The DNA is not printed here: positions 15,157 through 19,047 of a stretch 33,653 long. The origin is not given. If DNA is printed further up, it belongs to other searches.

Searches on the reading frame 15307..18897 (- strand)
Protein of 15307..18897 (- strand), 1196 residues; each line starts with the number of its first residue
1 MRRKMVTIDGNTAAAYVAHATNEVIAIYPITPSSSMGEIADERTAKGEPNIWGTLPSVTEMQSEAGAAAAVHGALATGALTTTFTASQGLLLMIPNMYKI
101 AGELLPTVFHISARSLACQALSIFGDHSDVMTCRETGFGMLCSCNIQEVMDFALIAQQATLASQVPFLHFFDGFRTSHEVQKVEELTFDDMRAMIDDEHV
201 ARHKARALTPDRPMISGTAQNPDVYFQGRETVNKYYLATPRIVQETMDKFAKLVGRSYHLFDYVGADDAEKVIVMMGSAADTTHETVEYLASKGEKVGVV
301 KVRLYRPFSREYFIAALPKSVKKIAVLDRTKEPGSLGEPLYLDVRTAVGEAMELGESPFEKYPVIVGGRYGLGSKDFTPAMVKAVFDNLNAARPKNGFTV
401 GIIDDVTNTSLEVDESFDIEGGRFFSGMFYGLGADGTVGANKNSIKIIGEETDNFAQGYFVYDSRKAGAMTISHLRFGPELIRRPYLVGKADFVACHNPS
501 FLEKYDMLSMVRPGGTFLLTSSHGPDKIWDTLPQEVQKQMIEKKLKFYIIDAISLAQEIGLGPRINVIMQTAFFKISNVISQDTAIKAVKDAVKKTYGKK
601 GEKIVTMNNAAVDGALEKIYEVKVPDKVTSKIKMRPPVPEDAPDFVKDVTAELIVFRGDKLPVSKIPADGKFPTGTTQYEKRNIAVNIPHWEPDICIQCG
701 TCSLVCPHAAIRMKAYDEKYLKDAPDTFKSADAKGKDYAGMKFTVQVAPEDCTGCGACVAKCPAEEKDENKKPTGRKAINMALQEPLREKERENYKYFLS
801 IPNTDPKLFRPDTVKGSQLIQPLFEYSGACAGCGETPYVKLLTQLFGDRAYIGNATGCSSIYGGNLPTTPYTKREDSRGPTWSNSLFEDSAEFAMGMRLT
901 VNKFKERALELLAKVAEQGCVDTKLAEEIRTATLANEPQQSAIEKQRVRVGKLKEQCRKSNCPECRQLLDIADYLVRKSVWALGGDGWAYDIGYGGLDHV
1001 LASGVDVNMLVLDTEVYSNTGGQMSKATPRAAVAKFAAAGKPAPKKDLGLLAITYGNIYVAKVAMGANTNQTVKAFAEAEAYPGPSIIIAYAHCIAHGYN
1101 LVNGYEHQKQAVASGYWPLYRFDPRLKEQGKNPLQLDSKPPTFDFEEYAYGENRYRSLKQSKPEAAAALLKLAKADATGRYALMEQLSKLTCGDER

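Call 55: search_protein_families(library=pfam, proteins=[window:15307-18897:-], max_evalue=0.00001)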
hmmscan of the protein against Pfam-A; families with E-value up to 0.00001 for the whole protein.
window:15307-18897:- (1196 aa): 14 families
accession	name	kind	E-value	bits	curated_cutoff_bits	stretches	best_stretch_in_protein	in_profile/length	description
PF01855.24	POR_N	-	2.6e-78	263.4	27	1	18-247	3-230/231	Pyruvate flavodoxin/ferredoxin oxidoreductase, thiamine diP-bdg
PF01558.24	POR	-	1.9e-31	110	27.4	1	433-616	1-172/173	Pyruvate ferredoxin/flavodoxin oxidoreductase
PF10371.14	EKR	-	1.3e-24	86.2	27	1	633-685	3-55/55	Domain of unknown function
PF17147.9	PFOR_II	-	1e-15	58.3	27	1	269-351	1-81/102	Pyruvate:ferredoxin oxidoreductase core domain II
PF12838.12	Fer4_7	-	5.7e-11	43.1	27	1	696-764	2-50/52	4Fe-4S dicluster domain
PF13237.11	Fer4_10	-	1.2e-09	38.3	25.5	1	692-763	5-53/53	4Fe-4S dicluster domain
PF13187.11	Fer4_9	-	9.9e-09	35.5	27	1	696-764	2-49/52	4Fe-4S dicluster domain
PF00037.32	Fer4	-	2.7e-08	33.7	21.1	1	690-712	2-24/24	4Fe-4S binding domain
PF02775.26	TPP_enzyme_C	-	2.8e-08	34.1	21.9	1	977-1089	46-150/151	Thiamine pyrophosphate enzyme, C-terminal TPP binding domain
PF13484.11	Fer4_16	-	5.3e-08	34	30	1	696-764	2-65/66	4Fe-4S double cluster binding domain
PF14697.11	Fer4_21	-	1.4e-07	31.9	35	0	744-765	33-54/59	4Fe-4S dicluster domain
PF13183.11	Fer4_8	-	1.5e-07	32.3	27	1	695-764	4-66/68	4Fe-4S dicluster domain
PF12797.12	Fer4_2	-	2.7e-07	30.6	24.5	0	689-707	3-21/22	4Fe-4S binding domain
PF12837.12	Fer4_6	-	5.6e-07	29.7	25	1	688-711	1-24/24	4Fe-4S binding domain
